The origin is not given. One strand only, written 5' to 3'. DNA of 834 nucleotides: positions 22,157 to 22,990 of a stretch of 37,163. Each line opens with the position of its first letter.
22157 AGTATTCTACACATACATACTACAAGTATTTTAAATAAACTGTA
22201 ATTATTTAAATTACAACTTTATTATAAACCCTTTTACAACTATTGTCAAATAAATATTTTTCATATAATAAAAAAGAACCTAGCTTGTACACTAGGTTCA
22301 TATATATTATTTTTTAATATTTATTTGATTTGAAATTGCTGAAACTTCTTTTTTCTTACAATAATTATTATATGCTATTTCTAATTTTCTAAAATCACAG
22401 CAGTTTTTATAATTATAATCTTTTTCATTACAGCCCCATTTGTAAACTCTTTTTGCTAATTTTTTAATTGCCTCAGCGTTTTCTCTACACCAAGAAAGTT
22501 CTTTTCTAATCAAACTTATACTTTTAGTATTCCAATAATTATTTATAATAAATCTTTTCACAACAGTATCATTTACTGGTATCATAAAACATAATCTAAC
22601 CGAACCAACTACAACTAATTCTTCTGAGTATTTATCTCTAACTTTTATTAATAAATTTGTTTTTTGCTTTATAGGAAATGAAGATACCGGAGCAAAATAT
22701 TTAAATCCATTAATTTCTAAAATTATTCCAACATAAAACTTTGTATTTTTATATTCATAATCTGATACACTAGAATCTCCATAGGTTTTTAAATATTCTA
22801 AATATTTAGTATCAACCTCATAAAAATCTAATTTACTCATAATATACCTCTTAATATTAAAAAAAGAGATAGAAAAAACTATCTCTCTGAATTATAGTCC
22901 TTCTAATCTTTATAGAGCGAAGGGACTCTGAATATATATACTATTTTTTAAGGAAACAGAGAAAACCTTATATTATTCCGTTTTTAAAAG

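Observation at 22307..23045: Type III toxin-antitoxin (ToxN/AbiQ-like) locus whose antitoxin repeat array is unusually degenerate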

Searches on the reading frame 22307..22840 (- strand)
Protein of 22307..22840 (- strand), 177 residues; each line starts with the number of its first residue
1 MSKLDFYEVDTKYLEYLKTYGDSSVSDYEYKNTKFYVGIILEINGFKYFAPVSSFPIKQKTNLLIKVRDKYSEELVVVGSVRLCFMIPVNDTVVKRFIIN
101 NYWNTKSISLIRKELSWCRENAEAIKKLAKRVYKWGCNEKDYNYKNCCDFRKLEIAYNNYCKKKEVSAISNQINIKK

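Call 3: search_protein_families(library=pfam, proteins=[window:22307-22840:-], max_evalue=1)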
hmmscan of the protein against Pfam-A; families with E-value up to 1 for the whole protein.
window:22307-22840:- (177 aa): 2 families
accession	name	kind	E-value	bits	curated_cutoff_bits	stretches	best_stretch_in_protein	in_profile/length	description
PF13958.12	ToxN_toxin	-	1.3e-33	116.9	25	1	4-160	1-159/159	Toxin ToxN, type III toxin-antitoxin system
PF18666.6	CBM64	-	0.61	10.6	25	0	133-172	16-53/74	Carbohydrate-binding module 64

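Call 4: search_protein_families(library=padloc, proteins=[window:22307-22840:-], max_evalue=1)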
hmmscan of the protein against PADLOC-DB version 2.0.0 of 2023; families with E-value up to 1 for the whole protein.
window:22307-22840:- (177 aa): 1 family
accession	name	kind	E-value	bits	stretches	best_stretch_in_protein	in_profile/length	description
PDLC02352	AbiQ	-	5.5e-32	109.3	1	4-162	1-159/160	AbiQ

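Call 18: search_dna_similar(query=window:22307-22840:-, collection=plasmids, mode=protein, max_rows=40)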
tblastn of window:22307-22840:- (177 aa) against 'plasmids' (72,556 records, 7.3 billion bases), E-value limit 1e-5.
Records with a match: 152; places in all: 154; records where one place covers at least 80% of the query: 148.
Best place of each record, by identity: 60-80% 1; <60% 151.
By first word of the organism name: Escherichia 54; Bacillus 37; Salmonella 12; Enterobacter 10; Klebsiella 8; Enterococcus 6; Clostridium 4; Haemophilus 3; Serratia 3; Listeria 3; and 11 more.
By predicted mobility (MOB-suite, as given by PLSDB): mobilizable 87; conjugative 44; non-mobilizable 21.
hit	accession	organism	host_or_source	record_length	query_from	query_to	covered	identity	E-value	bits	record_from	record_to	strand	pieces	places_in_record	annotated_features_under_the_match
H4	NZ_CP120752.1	Clostridium perfringens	Hospital wastewater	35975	1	172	97%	79.7%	7e-87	284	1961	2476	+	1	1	type III toxin-antitoxin system ToxN/AbiQ family toxin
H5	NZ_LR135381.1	Enterococcus faecium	-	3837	1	160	90%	46.0%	5e-39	147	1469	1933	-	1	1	type III toxin-antitoxin system ToxN/AbiQ family toxin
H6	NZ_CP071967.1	Enterococcus faecium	Homo sapiens,blood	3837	1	160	90%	46.0%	5e-39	147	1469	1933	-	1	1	type III toxin-antitoxin system ToxN/AbiQ family toxin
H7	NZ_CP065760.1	Enterococcus faecium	Homo sapiens,Rectal swab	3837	1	160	90%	46.0%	5e-39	147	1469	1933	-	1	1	type III toxin-antitoxin system ToxN/AbiQ family toxin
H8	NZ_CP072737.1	Enterococcus faecium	Homo sapiens,blood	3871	1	160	90%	46.0%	5e-39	147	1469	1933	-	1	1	type III toxin-antitoxin system ToxN/AbiQ family toxin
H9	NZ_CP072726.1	Enterococcus faecium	Homo sapiens,blood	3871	1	160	90%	46.0%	5e-39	147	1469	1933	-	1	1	type III toxin-antitoxin system ToxN/AbiQ family toxin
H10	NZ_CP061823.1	Enterococcus faecium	Homo sapiens,blood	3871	1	160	90%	46.0%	5e-39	147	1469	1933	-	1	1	type III toxin-antitoxin system ToxN/AbiQ family toxin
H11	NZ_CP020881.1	Sutcliffiella horikoshii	culture,Sediment top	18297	9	170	92%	33.9%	4e-14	76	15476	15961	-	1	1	type III toxin-antitoxin system ToxN/AbiQ family toxin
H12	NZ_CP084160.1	Fusobacterium polymorphum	Homo sapiens,Oral cavity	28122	1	176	99%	30.4%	3e-8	59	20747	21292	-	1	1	type III toxin-antitoxin system ToxN/AbiQ family toxin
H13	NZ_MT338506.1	Pasteurella multocida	-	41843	4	166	92%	30.6%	8e-7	55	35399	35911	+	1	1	type III toxin-antitoxin system ToxN/AbiQ family toxin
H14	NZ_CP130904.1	Yersinia pseudotuberculosis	mouse,feces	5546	3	163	91%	30.8%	6e-15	79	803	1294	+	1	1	type III toxin-antitoxin system ToxN/AbiQ family toxin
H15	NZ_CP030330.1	Escherichia coli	-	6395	3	163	91%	30.8%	7e-15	78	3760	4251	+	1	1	type III toxin-antitoxin system ToxN/AbiQ family toxin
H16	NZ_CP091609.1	Salmonella enterica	Homo sapiens,feces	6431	3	163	91%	30.8%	7e-15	78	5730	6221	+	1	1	type III toxin-antitoxin system ToxN/AbiQ family toxin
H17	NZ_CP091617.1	Salmonella enterica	Homo sapiens,feces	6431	3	163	91%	30.8%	7e-15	78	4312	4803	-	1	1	type III toxin-antitoxin system ToxN/AbiQ family toxin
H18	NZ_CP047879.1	Escherichia coli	feces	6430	3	163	91%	30.8%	7e-15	78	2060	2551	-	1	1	type III toxin-antitoxin system ToxN/AbiQ family toxin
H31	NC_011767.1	Pectobacterium atrosepticum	-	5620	4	165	92%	30.0%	9e-14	75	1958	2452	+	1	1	type III toxin-antitoxin system ToxN/AbiQ family toxin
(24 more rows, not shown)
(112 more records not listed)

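Call 19: search_dna_similar(query=window:22307-22840:-, collection=phages, mode=protein, max_rows=40)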
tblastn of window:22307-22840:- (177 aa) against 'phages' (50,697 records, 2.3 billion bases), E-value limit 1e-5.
Records with a match: 4; places in all: 4; records where one place covers at least 80% of the query: 3.
Best place of each record, by identity: <60% 4.
By first word of the organism name: Clostridioides 2; Fusobacterium 1; Clostridium 1.
By host as written in the record: - 1; Clostridioides sp. ES-S-0107-01 1; Fusobacterium necrophorum subsp. necrophorum strain FN37 1; Clostridium botulinum D str. 1873 1.
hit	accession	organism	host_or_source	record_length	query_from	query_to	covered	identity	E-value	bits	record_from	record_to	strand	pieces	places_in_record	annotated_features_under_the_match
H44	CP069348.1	Clostridioides phage pCD1602_4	water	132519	1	167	94%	34.5%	2e-14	76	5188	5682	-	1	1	record has no annotation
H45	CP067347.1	Clostridioides phage ES-S-0107-01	Clostridioides sp. ES-S-0107-01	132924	1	133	75%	39.6%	1e-16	82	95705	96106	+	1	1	record has no annotation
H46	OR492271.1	Fusobacterium phage phiFN37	Fusobacterium necrophorum subsp. ...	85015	1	154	87%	30.4%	2e-9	61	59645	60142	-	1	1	type III toxin-antitoxin system ToxN/AbiQ family toxin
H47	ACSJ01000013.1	Clostridium phage D-1873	Clostridium botulinum D str. 1873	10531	4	154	85%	28.1%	4e-8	57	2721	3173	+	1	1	conserved hypothetical protein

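Call 20: get_annotated_region(hit=H5, flank=800)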
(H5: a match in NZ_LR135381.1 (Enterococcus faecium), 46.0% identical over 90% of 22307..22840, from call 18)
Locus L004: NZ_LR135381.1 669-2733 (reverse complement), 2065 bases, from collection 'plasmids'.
description: Enterococcus faecium isolate E8172 plasmid 10
organism: Enterococcus faecium (NCBI taxid 1352)
taxonomy: Bacteria; Bacillota; Bacilli; Lactobacillales; Enterococcaceae; Enterococcus; Enterococcus faecium
host: -; source: -; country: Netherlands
typing (MOB-suite, as given by PLSDB): non-mobilizable; replicon rep_cluster_1197
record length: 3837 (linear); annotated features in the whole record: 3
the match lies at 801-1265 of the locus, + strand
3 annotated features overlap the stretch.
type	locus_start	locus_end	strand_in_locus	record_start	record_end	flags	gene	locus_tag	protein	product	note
CDS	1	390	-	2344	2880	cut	-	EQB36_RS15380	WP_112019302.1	hypothetical protein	-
CDS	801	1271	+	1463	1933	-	-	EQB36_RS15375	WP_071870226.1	type III toxin-antitoxin system ToxN/AbiQ family toxin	-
CDS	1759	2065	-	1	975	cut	-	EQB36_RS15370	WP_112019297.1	replication initiation protein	GO:0006270 - DNA replication initiation [Evidence IEA]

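Call 21: find_related_loci(query=window:22307-22840:-, collection=genome_contigs, flank=1500)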
Query window:22307-22840:- (177 aa) in genome_contigs; peptide patterns used: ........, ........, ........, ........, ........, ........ (x = any residue, [..] = any of these).
157 stretches matched a pattern; 29 encode a relative of the query (tblastn E <= 1e-3); 29 distinct loci.
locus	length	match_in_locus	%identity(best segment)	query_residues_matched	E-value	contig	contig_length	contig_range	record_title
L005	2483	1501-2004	34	1-168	2e-20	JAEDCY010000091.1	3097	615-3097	MAG: Treponema sp. isolate MAG018 NODE_39616_length_3097_cov_38.042406, whole genome shotgun sequence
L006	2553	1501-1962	35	1-154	3e-19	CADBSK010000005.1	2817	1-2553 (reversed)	MAG: uncultured Spirochaetaceae bacterium isolate RUG14257 genome assembly, contig: RUG14257_asm_5, whole genome shotgun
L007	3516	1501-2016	33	1-163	4e-18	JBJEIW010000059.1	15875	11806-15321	MAG: Candidatus Ornithomonoglobus sp. isolate PUUB48_bin.020 NODE_1638_length_15875_cov_8.429899, whole genome shotgun s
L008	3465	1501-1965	36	1-155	4e-18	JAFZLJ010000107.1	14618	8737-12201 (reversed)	MAG: Treponema sp. isolate RGIG7872 Water_buffalos_Reticulum-4__c737323, whole genome shotgun sequence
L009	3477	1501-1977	35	1-161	4e-18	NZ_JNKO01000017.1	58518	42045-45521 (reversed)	Oribacterium sp. P6A1 T515DRAFT_scaffold00017.17_C, whole genome shotgun sequence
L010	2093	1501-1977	35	1-161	4e-18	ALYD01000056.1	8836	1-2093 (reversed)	Lachnospiraceae bacterium JC7 contig00056, whole genome shotgun sequence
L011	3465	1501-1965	36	1-155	5e-18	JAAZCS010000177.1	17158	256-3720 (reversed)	MAG: Treponema sp. isolate AS07pgkLD_224 95284_AS07, whole genome shotgun sequence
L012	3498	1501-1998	35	6-162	5e-18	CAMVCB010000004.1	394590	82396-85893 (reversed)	MAG TPA_asm: uncultured Treponema sp. isolate SRR8387715_bin.109_metaWRAP_v1.3_MAG genome assembly, contig: ERZ14209540.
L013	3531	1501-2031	33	6-174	8e-18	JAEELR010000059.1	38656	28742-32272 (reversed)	MAG: Treponema sp. isolate Tb.RUG.220 k141_2373119_flag=0_multi=11.2022_len=38656, whole genome shotgun sequence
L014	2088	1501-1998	34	6-162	8e-18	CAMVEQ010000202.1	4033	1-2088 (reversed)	MAG TPA_asm: uncultured Treponema sp. isolate SRR8387718_bin.12_metaWRAP_v1.3_MAG genome assembly, contig: ERZ14209544.3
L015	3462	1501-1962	35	1-154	9e-18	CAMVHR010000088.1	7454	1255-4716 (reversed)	MAG TPA_asm: uncultured Treponema sp. isolate SRR8387716_bin.39_metaWRAP_v1.3_MAG genome assembly, contig: ERZ14209542.1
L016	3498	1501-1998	34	6-162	1e-17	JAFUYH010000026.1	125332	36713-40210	MAG: Treponema sp. isolate RGIG4936 Roe_deer_Rumen-3__c2868, whole genome shotgun sequence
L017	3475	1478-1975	34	6-162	1e-17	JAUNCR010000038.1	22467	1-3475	MAG: Spirochaetales bacterium isolate S22M_St_39 NODE_1360_length_22467_cov_5.280698, whole genome shotgun sequence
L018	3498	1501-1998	33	6-162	2e-17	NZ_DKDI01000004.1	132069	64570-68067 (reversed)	MAG: Treponema sp. UBA6852 UBA6852_contig_274, whole genome shotgun sequence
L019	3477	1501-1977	34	1-161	6e-17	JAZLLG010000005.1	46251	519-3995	MAG: Lachnospiraceae bacterium isolate T1900044958_TA20190014.MAGScoT_cleanbin_000014 SGB_3880_k141_1748189, whole genom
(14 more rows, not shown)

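Call 22: find_related_loci(query=window:22307-22840:-, collection=viral_contigs, flank=1500)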
Query window:22307-22840:- (177 aa) in viral_contigs; peptide patterns used: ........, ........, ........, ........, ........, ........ (x = any residue, [..] = any of these).
14 stretches matched a pattern, but none encodes a relative of the query by tblastn (E <= 1e-3).

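Call 23: find_homologous_proteins(query=window:22307-22840:-, max_evalue=1e-10)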
Query window:22307-22840:- (177 aa): 19 proteins with E <= 1e-10 among 76 candidates.
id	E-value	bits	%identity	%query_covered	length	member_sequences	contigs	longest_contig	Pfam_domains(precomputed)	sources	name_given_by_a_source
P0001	1.8e-107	375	95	100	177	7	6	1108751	PF13958.13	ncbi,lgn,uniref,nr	ncbi:type III toxin-antitoxin system ToxN/AbiQ family toxin [Clostridium perfringens]|uniref:type II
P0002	3.7e-97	341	87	100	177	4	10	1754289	PF13958.13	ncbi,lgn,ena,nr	ncbi:type III toxin-antitoxin system ToxN/AbiQ family toxin [Clostridium perfringens]|nr:type III to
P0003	8.4e-87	308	80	97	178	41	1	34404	PF13958.13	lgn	-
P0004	4.8e-82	292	77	95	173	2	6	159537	PF13958.13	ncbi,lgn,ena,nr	ncbi:type III toxin-antitoxin system ToxN/AbiQ family toxin [Clostridium perfringens]|nr:type III to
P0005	3.8e-67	244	84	72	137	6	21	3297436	PF13958.13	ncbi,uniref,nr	ncbi:type III toxin-antitoxin system ToxN/AbiQ family toxin [Clostridium perfringens]|uniref:type II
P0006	3.4e-59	218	58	97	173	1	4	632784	PF13958.13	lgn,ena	-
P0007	1.6e-32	131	47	85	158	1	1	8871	PF13958.13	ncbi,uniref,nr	ncbi:type III toxin-antitoxin system ToxN/AbiQ family toxin [Sporosarcina aquimarina]|uniref:Type II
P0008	5.9e-30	122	44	89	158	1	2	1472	PF13958.13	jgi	-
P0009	5.8e-29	119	43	89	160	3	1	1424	PF13958.13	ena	-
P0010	9.7e-26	109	43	92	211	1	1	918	PF13958.13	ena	-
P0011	1.1e-24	105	40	98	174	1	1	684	PF13958.13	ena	-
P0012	1.2e-23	102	38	94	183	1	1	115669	PF13958.13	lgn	-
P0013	4.1e-23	100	40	92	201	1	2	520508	PF13958.13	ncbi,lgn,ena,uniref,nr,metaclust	ncbi:type III toxin-antitoxin system ToxN/AbiQ family toxin [Faecalispora sporosphaeroides]|uniref:t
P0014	1.7e-18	85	34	93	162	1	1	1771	PF13958.13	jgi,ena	-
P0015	3.9e-18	84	37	93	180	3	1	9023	PF13958.13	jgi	jgi:protein AbiQ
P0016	2.0e-16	78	39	93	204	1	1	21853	PF13958.13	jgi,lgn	jgi:protein AbiQ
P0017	3.0e-15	75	34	93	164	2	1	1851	PF13958.13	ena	-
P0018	1.7e-11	62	36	87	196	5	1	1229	PF13958.13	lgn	-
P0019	2.2e-11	62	36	87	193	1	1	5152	PF13958.13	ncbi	-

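Call 26: find_encoding_contigs(protein=P0001, flank=1500, max_places=4)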
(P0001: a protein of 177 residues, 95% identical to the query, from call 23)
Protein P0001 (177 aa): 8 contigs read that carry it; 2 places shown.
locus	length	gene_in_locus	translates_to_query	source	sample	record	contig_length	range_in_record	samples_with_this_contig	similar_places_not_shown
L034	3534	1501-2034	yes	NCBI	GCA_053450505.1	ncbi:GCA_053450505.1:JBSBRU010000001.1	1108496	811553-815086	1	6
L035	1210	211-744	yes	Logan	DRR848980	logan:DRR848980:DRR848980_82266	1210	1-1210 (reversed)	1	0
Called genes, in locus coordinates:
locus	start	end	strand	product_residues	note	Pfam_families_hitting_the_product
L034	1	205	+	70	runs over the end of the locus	-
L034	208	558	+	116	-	-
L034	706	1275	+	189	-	PF00589:Phage_integrase, PF22823:MrpR_C_cat (weak)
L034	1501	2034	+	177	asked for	PF13958:ToxN_toxin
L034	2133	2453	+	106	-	-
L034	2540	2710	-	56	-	-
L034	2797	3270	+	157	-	-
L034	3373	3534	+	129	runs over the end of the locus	PF05119:Terminase_4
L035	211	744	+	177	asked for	PF13958:ToxN_toxin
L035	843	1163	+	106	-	-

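Call 27: find_encoding_contigs(protein=P0002, flank=1500, max_places=4)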
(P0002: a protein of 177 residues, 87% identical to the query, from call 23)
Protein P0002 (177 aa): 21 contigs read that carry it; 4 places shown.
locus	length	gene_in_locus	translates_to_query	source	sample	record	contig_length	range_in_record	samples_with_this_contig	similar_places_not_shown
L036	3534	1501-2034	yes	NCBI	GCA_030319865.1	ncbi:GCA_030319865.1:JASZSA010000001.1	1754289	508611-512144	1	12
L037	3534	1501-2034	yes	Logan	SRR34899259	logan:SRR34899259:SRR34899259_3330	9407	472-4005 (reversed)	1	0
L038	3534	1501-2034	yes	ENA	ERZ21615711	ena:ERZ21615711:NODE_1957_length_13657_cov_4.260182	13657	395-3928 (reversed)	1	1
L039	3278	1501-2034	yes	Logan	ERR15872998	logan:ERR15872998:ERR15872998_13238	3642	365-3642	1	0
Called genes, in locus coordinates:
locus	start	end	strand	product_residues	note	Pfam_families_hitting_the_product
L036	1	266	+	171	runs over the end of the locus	-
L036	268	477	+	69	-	-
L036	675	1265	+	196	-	PF00239:Resolvase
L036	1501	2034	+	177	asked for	PF13958:ToxN_toxin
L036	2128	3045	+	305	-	PF16162:KwaB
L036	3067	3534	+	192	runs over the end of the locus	PF28043:KwaA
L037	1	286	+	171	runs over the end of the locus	-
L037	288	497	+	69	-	-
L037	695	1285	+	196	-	PF00239:Resolvase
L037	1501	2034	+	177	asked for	PF13958:ToxN_toxin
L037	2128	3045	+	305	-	PF16162:KwaB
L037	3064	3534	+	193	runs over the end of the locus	PF28043:KwaA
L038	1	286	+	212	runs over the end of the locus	-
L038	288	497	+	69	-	-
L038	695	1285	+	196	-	PF00239:Resolvase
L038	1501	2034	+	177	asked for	PF13958:ToxN_toxin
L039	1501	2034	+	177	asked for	PF13958:ToxN_toxin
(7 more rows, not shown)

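Call 28: find_encoding_contigs(protein=P0004, flank=1500, max_places=4)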
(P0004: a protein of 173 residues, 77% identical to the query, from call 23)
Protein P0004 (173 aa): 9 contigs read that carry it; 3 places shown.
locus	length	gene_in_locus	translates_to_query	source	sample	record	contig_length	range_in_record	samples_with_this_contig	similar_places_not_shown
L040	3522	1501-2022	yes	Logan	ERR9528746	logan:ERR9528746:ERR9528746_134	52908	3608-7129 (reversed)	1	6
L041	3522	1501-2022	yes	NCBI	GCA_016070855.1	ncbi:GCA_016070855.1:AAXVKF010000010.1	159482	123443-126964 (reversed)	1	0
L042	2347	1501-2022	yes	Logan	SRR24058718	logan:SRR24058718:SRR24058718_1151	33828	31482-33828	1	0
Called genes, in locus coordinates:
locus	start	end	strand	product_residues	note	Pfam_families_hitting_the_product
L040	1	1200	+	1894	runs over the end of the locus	PF10145:PhageMin_Tail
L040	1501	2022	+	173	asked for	PF13958:ToxN_toxin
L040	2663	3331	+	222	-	PF18813:PBECR4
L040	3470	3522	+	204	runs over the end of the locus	-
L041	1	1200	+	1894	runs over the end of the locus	PF10145:PhageMin_Tail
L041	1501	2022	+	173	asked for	PF13958:ToxN_toxin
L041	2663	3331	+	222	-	PF18813:PBECR4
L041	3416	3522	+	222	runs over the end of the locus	-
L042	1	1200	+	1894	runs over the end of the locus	PF10145:PhageMin_Tail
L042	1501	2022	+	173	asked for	PF13958:ToxN_toxin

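Call 29: find_encoding_contigs(protein=P0006, flank=1500, max_places=4)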
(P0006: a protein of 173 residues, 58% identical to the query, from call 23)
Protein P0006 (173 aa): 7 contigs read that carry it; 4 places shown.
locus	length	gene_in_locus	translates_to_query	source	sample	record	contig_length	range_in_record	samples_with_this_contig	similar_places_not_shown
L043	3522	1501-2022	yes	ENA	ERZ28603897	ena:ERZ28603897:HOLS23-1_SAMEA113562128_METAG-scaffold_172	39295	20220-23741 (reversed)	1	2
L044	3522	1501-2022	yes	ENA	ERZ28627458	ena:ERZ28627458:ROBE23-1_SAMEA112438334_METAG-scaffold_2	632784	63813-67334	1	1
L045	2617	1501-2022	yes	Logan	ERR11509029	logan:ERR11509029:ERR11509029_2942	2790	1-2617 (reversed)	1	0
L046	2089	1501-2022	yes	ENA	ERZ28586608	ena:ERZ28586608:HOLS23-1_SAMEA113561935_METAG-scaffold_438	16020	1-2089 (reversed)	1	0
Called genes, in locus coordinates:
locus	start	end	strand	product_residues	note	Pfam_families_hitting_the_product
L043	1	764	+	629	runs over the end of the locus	-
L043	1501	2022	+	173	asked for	PF13958:ToxN_toxin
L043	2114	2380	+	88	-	-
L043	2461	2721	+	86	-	-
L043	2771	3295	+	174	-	-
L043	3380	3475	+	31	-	-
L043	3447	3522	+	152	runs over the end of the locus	-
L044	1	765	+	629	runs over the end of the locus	-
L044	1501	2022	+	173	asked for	PF13958:ToxN_toxin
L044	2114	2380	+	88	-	-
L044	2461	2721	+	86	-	-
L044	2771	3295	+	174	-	-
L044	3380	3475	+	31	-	-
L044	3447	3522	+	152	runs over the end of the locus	-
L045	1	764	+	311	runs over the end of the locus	?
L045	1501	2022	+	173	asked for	PF13958:ToxN_toxin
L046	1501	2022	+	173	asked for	PF13958:ToxN_toxin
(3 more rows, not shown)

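Call 34: find_encoding_contigs(protein=P0003, flank=1500, max_places=3)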
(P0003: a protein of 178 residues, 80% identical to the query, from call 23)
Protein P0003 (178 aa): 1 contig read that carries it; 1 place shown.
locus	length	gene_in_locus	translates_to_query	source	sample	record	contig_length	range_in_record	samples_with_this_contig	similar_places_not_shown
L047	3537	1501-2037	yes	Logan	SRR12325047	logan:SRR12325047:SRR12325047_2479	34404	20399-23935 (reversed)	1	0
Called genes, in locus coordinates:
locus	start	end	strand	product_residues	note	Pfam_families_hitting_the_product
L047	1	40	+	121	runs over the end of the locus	-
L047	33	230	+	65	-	-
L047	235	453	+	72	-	-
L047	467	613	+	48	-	-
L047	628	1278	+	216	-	-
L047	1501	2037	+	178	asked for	PF13958:ToxN_toxin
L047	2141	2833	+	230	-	-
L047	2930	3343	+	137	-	PF16677:GP3_package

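Call 35: find_encoding_contigs(protein=P0007, flank=1500, max_places=2)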
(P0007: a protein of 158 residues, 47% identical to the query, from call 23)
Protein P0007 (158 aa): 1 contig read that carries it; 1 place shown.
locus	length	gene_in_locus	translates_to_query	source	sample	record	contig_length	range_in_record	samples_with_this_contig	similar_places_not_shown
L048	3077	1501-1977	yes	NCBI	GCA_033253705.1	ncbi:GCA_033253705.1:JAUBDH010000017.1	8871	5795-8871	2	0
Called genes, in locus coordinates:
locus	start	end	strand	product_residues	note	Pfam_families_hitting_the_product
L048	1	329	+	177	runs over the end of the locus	-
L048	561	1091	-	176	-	-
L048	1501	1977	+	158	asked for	PF13958:ToxN_toxin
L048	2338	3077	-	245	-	PF00589:Phage_integrase (weak)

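Call 36: find_encoding_contigs(protein=P0008, flank=1500, max_places=2)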
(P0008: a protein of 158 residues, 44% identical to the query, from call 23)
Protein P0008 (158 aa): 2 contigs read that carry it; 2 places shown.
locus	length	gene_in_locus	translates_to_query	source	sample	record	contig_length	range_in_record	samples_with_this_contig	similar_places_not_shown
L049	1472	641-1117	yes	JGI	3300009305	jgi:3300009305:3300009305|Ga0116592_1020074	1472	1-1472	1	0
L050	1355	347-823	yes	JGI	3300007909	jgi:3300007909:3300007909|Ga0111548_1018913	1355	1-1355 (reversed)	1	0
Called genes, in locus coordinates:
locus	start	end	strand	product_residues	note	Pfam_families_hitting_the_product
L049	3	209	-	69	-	?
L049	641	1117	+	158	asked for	PF13958:ToxN_toxin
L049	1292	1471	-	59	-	?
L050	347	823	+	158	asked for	PF13958:ToxN_toxin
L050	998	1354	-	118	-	?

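Call 37: find_encoding_contigs(protein=P0009, flank=1500, max_places=2)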
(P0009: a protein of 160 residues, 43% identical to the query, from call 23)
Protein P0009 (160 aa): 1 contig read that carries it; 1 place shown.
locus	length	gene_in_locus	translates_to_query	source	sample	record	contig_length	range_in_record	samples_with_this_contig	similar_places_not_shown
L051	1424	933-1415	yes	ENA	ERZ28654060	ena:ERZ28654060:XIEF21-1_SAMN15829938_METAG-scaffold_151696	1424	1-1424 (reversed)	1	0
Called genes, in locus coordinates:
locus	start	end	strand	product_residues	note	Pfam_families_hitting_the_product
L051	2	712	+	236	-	?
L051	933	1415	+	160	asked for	PF13958:ToxN_toxin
